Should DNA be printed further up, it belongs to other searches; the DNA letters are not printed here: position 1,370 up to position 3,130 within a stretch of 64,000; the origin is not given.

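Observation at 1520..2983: Dispersed family of secreted proteins with eukaryotic-like ephrin-receptor/TNFR-type Cys repeats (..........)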

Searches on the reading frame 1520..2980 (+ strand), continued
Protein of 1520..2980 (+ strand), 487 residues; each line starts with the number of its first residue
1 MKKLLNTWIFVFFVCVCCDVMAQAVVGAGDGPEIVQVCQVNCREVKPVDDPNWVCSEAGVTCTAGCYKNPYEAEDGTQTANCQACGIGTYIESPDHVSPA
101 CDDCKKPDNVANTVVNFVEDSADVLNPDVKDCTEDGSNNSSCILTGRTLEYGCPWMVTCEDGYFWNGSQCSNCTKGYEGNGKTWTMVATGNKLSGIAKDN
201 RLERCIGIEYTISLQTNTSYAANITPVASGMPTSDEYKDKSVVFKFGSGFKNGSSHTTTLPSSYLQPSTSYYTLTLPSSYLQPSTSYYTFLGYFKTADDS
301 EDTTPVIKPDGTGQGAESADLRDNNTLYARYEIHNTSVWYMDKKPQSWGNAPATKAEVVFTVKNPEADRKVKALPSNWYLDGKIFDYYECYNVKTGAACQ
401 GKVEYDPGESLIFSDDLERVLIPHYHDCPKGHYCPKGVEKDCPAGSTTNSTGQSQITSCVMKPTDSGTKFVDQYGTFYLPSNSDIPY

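Call 53: search_protein_families(library=pfam, alignment_id=A5, max_evalue=1)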
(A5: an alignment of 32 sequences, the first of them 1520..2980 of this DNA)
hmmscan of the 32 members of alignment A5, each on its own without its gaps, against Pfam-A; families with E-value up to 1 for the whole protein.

A. member 1, window:1520-2980:+ (487 aa): 1 family
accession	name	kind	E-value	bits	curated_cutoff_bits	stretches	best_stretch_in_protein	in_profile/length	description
PF10361.14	DUF2434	-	0.27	10.6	25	1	137-187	7-52/294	Protein of unknown function (DUF2434)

B. families by the number of members that match (of 32 scanned): 20 families
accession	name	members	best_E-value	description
PF07699.19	Ephrin_rec_like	15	3.9e-05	Tyrosine-protein kinase ephrin type A/B receptor-like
PF23091.2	TNFR_ELAPOR1_6th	5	0.02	ELAPOR1-like, TNF receptor-like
PF00020.24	TNFR_c6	4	0.0053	TNFR/NGFR cysteine-rich region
PF10361.14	DUF2434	3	0.27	Protein of unknown function (DUF2434)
PF09479.16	Flg_new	1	0.0033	Listeria-Bacteroides repeat domain (List_Bact_rpt)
PF24703.2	DUF7666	1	0.0045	Domain of unknown function (DUF7666)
PF09402.16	MSC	1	0.0074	Man1-Src1p-C-terminal domain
PF02427.23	PSI_PsaE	1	0.02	Photosystem I reaction centre subunit IV / PsaE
PF04710.19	Pellino_FHA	1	0.021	Pellino, FHA domain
PF02990.21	EMP70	1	0.028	Endomembrane protein 70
PF01599.25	Ribosomal_S27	1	0.042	Ribosomal protein S27a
PF07661.19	MORN_2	1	0.054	MORN repeat variant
PF04170.18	NlpE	1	0.12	NlpE N-terminal domain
PF06458.18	MucBP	1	0.21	MucBP domain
PF10572.14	UPF0556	1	0.23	UPF0556 domain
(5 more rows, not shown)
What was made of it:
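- On Pfam PF00020 TNFR_c6: Four of 32 A-family members hit at E<=1, with a best E of 0.0053 (call 53).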

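Call 54: search_solved_structures(query=A5, max_evalue=10, show_alignments=3)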
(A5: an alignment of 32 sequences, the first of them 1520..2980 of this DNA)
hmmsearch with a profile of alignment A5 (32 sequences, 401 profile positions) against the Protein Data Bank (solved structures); distinct sequences matched with E-value up to 10: 11.
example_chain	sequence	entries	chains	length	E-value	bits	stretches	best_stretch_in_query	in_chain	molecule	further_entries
1za3_R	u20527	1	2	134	0.1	14.9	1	17-115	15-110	Tumor necrosis factor receptor superfamily member 10B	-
7qep_O7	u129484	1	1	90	0.14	14.5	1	37-73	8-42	60S ribosomal protein L37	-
7s7k_A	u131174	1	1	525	0.19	14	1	24-77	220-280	Ephrin type-B receptor 2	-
7k7j_A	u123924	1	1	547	0.2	14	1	31-71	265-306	Ephrin type-B receptor 6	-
4n90_R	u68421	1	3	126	0.2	14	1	18-115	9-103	Tumor necrosis factor receptor superfamily member 10B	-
1d0g_R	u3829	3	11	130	0.2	14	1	18-115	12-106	DEATH RECEPTOR-5 | DEATH RECEPTOR 5 | Tumor necrosis factor receptor superfamily member 10B precursor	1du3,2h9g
4i9x_C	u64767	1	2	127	0.25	13.6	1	19-115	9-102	Tumor necrosis factor receptor superfamily member 10B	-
8tx1_A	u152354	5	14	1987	0.27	13.6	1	33-73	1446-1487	Mastigoneme-like protein | Mst1 | Tyrosine-protein kinase ephrin type A/B receptor-like domain-containing protein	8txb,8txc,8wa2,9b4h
3sim_A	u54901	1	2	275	0.33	13.2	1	124-264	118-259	Protein, Family 18 Chitinase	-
6t3j_E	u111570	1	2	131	0.39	13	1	19-115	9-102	Tumor necrosis factor receptor superfamily member 10B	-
8trs_D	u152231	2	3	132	1.5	11.1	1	33-70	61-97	Ephrin type-A receptor 2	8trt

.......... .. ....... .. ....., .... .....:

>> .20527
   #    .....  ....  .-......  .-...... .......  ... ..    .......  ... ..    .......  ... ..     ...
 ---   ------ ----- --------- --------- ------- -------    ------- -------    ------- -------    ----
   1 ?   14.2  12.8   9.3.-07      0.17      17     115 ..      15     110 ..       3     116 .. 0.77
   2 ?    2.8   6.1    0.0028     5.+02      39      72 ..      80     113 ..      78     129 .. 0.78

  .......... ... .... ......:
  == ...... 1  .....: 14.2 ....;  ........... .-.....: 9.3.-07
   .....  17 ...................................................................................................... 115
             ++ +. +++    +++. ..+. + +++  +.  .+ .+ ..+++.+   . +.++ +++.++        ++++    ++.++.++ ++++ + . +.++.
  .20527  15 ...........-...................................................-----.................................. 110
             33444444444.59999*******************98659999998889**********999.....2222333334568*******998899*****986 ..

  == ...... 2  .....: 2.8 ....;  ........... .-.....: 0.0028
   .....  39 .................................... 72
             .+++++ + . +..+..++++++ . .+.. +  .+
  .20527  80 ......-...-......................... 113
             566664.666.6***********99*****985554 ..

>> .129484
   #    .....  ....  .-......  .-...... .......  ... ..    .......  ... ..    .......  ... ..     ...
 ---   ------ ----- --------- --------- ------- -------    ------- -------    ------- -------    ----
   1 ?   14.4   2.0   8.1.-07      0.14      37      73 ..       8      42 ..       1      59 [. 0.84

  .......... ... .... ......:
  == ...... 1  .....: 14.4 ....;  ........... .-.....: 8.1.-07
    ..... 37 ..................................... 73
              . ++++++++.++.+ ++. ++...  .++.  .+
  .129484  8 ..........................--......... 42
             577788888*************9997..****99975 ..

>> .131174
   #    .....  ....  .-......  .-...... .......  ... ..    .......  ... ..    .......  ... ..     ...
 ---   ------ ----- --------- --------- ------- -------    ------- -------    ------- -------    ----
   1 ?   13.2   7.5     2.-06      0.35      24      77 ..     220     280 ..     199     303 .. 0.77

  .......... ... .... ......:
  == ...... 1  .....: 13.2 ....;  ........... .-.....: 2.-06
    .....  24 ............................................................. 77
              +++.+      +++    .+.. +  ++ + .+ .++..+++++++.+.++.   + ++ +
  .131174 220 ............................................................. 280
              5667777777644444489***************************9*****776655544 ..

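Call 58: list_cluster_members(proteins=[P0078, P0079, P0081, P0084, P0086, P0089, P0098, P0118, P0128, P0109])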
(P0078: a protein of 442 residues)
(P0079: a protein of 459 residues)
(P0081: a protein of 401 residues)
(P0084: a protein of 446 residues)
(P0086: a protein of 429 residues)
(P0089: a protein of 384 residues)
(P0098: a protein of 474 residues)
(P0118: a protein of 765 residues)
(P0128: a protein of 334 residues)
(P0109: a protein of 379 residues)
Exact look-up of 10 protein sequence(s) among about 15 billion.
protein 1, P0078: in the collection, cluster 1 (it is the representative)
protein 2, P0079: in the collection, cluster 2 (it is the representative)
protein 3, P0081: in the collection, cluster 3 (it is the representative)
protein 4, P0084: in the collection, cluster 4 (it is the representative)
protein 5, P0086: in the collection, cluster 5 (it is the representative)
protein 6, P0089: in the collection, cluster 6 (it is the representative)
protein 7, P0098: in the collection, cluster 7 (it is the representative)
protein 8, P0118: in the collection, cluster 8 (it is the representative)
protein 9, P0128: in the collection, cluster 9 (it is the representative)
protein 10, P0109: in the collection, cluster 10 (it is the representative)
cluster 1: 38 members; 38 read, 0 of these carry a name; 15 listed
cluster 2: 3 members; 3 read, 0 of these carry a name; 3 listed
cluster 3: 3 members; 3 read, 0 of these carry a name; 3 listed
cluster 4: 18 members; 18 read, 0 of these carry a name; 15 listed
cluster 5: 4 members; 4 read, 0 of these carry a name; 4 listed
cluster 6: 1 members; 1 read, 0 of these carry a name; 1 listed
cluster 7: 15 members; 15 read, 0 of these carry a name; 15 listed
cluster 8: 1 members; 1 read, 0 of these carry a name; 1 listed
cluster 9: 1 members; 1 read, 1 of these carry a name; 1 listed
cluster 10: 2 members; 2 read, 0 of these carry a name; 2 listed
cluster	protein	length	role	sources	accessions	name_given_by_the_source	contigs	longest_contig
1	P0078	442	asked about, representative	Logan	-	-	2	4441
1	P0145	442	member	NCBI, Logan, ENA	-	-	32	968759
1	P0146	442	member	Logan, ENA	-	-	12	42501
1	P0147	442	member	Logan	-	-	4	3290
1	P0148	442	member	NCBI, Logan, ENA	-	-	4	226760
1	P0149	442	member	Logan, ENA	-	-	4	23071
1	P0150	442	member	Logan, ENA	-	-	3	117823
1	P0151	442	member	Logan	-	-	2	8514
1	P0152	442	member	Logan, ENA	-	-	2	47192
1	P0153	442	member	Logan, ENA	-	-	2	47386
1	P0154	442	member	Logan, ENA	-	-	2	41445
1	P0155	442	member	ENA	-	-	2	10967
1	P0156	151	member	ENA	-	-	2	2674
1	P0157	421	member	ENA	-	-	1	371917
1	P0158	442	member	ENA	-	-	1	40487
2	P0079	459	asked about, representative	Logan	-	-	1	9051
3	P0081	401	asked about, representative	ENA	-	-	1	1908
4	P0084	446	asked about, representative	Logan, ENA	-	-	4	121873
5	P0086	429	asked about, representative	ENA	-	-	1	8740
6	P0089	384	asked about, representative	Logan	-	-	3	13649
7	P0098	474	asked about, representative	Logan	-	-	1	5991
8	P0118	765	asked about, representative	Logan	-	-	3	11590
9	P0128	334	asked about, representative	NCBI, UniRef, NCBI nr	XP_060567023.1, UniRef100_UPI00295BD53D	signal peptide, CUB and EGF-like domain-containing protein 2 [Ruditapes philippinarum] | signal peptide, CUB and EGF-like domain-containing protein 2 n=1 Tax=Ruditapes ...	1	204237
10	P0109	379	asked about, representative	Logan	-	-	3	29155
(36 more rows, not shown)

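Call 91: search_protein_families(library=pfam, proteins=[P0095, P0103, P0123, P0144, P0092, P0109, P0121, P0089, P0119, P0133], max_evalue=0.1)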
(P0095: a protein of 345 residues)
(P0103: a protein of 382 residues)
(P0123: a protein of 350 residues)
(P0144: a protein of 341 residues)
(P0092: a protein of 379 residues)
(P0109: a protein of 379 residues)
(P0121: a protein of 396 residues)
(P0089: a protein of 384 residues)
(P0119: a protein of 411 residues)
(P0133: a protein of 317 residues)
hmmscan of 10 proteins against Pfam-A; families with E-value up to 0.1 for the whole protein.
P0095 (345 aa): 2 families
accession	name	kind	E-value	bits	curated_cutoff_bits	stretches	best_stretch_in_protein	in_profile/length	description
PF07699.19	Ephrin_rec_like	-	0.0042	17.3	23.1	0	13-57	1-48/48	Tyrosine-protein kinase ephrin type A/B receptor-like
PF12662.13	cEGF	-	0.055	13.8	26.6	1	89-104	3-20/24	Complement Clr-like EGF-like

P0103 (382 aa): 2 families
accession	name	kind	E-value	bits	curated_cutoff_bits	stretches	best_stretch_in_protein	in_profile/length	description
PF07699.19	Ephrin_rec_like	-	2.3e-06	27.7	23.1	2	319-352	13-48/48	Tyrosine-protein kinase ephrin type A/B receptor-like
PF23091.2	TNFR_ELAPOR1_6th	-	0.00026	21.3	33.2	1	32-64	1-32/41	ELAPOR1-like, TNF receptor-like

P0123 (350 aa): 1 family
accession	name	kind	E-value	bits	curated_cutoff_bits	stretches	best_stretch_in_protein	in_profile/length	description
PF09479.16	Flg_new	-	0.012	16.1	27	1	157-215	1-52/65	Listeria-Bacteroides repeat domain (List_Bact_rpt)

P0144 (341 aa): 0 families

P0092 (379 aa): 2 families
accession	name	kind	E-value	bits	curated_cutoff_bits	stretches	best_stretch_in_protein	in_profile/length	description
PF07699.19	Ephrin_rec_like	-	0.00054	20.1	23.1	1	317-350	13-48/48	Tyrosine-protein kinase ephrin type A/B receptor-like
PF09479.16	Flg_new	-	0.0033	17.9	27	0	231-282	1-46/65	Listeria-Bacteroides repeat domain (List_Bact_rpt)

P0109 (379 aa): 0 families

P0121 (396 aa): 0 families

P0089 (384 aa): 2 families
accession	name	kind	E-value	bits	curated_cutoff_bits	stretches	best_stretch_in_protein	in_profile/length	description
PF09402.16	MSC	-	0.0074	16.2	29.7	1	35-166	48-172/337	Man1-Src1p-C-terminal domain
PF07699.19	Ephrin_rec_like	-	0.019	15.2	23.1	1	324-356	13-48/48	Tyrosine-protein kinase ephrin type A/B receptor-like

P0119 (411 aa): 1 family
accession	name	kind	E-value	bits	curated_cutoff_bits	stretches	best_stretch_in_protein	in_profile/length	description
PF04710.19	Pellino_FHA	-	0.021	14.5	25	1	88-133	192-237/264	Pellino, FHA domain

P0133 (317 aa): 0 families
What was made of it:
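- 2801..2980 (+): C-terminal Ephrin_rec_like-type module plus conserved tail of A (residues 428-487: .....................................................). The same module in P0103 scores 27.7 bits, and in P0092 and P0089 it maps to Ephrin_rec_like positions 13-48 (call 91).
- A's C-terminal module maps to Ephrin_rec_like positions 13-48 in relatives that pass the threshold (call 91).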

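Call 92: list_cluster_members(proteins=[P0135, P0136, P0141, P0085, P0134, P0130, P0099, P0143, P0123, P0144])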
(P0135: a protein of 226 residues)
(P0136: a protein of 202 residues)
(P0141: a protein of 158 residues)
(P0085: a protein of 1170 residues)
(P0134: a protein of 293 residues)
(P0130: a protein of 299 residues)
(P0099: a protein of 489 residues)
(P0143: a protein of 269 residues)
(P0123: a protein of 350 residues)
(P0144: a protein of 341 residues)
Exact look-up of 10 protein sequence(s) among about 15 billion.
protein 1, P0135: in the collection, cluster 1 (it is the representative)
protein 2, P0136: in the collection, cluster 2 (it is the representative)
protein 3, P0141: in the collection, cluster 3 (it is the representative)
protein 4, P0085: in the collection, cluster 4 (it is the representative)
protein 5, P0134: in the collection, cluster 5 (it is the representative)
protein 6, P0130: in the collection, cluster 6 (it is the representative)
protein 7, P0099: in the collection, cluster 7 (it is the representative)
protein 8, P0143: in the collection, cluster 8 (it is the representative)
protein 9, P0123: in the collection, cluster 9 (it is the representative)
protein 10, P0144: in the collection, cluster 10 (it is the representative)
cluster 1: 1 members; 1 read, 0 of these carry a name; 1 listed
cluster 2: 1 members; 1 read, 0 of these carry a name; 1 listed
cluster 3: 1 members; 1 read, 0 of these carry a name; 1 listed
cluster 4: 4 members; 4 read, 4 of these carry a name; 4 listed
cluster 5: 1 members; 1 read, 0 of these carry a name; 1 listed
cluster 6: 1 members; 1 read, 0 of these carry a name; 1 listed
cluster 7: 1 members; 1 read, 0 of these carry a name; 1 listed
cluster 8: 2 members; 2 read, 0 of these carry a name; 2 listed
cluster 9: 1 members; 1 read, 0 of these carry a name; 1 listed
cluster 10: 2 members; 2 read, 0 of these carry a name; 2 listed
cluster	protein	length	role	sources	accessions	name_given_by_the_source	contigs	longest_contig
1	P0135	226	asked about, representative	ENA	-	-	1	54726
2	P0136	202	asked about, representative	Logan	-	-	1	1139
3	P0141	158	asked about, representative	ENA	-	-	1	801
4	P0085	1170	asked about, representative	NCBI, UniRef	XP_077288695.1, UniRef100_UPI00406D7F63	uncharacterized protein LOC143913055 isoform X3 [Arctopsyche grandis] | uncharacterized protein LOC143913055 isoform X3 n=1 Tax=Arctopsyche grandis TaxID=121162 ...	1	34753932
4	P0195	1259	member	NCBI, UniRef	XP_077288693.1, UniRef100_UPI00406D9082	uncharacterized protein LOC143913055 isoform X1 [Arctopsyche grandis] | uncharacterized protein LOC143913055 isoform X1 n=1 Tax=Arctopsyche grandis TaxID=121162 ...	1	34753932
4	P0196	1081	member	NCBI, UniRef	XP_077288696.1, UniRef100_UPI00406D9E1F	uncharacterized protein LOC143913055 isoform X4 [Arctopsyche grandis] | uncharacterized protein LOC143913055 isoform X4 n=1 Tax=Arctopsyche grandis TaxID=121162 ...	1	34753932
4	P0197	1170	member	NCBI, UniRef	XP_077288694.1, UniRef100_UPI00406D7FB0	uncharacterized protein LOC143913055 isoform X2 [Arctopsyche grandis] | uncharacterized protein LOC143913055 isoform X2 n=1 Tax=Arctopsyche grandis TaxID=121162 ...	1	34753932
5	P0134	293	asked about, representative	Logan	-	-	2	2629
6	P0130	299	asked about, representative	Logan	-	-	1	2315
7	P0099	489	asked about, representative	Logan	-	-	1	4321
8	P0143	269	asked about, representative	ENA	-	-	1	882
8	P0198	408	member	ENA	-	-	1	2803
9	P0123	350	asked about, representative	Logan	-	-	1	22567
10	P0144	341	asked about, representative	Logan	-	-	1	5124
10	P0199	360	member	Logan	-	-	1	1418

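Call 96: find_related_loci(query=window:1520-2980:+, collection=viral_contigs, flank=4000)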
Query window:1520-2980:+ (487 aa) in viral_contigs; peptide patterns used: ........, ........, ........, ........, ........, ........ (x = any residue, [..] = any of these).
8 stretches matched a pattern, but none encodes a relative of the query by tblastn (E <= 1e-3).
